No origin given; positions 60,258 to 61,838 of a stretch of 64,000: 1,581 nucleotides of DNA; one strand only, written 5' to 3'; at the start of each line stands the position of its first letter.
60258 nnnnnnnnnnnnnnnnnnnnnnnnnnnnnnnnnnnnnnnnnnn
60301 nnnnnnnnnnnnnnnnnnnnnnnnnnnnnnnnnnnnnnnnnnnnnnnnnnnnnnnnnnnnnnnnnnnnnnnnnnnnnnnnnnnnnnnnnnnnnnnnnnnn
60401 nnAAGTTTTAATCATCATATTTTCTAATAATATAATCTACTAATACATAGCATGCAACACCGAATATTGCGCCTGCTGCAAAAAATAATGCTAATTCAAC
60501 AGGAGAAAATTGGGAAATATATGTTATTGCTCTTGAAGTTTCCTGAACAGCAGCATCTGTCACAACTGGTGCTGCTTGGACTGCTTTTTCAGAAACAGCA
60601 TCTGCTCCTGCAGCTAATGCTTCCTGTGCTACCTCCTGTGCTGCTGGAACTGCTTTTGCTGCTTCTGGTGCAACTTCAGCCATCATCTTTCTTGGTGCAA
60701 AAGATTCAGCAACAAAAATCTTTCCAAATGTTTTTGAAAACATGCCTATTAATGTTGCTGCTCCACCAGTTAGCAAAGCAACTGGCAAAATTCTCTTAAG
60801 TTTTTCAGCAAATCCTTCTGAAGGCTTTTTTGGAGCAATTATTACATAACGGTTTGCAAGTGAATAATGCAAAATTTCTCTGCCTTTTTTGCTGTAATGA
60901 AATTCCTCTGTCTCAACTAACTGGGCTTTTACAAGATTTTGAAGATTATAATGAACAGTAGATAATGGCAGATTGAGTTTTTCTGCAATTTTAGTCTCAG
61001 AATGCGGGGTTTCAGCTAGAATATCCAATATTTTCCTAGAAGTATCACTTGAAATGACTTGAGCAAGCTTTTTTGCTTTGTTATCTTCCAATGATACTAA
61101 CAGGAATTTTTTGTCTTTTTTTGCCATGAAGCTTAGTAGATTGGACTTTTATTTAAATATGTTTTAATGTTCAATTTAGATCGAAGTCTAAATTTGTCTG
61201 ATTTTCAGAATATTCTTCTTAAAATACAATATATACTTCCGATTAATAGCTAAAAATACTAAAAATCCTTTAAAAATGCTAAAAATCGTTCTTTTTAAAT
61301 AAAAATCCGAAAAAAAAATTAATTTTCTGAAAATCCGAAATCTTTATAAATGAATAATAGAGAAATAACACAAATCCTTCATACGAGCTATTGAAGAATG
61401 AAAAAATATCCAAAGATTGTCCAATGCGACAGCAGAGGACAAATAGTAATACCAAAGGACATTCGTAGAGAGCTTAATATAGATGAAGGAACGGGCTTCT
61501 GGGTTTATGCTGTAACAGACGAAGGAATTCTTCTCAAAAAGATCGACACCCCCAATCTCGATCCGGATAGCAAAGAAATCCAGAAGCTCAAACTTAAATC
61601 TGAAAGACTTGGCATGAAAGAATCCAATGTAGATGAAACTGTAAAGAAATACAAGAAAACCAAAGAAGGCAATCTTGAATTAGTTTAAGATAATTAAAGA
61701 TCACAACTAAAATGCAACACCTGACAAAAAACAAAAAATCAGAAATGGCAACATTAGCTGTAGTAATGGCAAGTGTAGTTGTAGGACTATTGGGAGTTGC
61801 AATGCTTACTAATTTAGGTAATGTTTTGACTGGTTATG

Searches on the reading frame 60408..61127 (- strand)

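Call 54: search_protein_families(library=pfam, proteins=[window:60408-61127:-], max_evalue=0.01)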
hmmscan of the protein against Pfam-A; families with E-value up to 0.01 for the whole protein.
window:60408-61127:- (239 aa): 10 families
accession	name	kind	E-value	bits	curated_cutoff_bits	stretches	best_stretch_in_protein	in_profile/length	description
PF12840.13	HTH_20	-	2e-10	40.9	27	1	26-74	2-51/51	Helix-turn-helix domain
PF13412.12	HTH_24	-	9.3e-07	28.8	21.9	1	28-72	3-48/48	Winged helix-turn-helix DNA-binding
PF09339.16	HTH_IclR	-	9.5e-07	28.9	22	1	32-74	7-51/52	IclR helix-turn-helix domain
PF25213.1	HVO_A0261_N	-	1.7e-05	25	35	1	21-78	4-61/86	HVO_A0261 N-terminal domain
PF01022.26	HTH_5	-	0.00015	22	22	1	29-72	3-46/47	Bacterial regulatory protein, arsR family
PF14947.12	HTH_45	-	0.00027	21.3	25.5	1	32-87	10-67/77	Winged helix-turn-helix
PF01978.25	TrmB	-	0.00067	19.9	25.6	1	35-75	16-56/68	Sugar-specific transcriptional regulator TrmB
PF05331.17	DUF742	-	0.0011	19.2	27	1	6-79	21-93/114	Protein of unknown function (DUF742)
PF25212.1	HVO_A0114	-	0.0018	18.4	27.6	1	17-78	12-73/84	HVO_A0114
PF12802.13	MarR_2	-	0.0091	16.6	27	0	34-74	11-53/61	MarR family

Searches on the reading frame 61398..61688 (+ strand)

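Call 54: search_protein_families(library=pfam, proteins=[window:61398-61688:+], max_evalue=0.01)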
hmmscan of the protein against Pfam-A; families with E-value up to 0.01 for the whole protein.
window:61398-61688:+ (96 aa): 1 family
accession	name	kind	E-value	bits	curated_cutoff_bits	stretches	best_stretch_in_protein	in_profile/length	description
PF04014.23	MazE_antitoxin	-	1.2e-08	35.2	24.7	1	11-50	5-44/48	Antidote-toxin recognition MazE, bacterial antitoxin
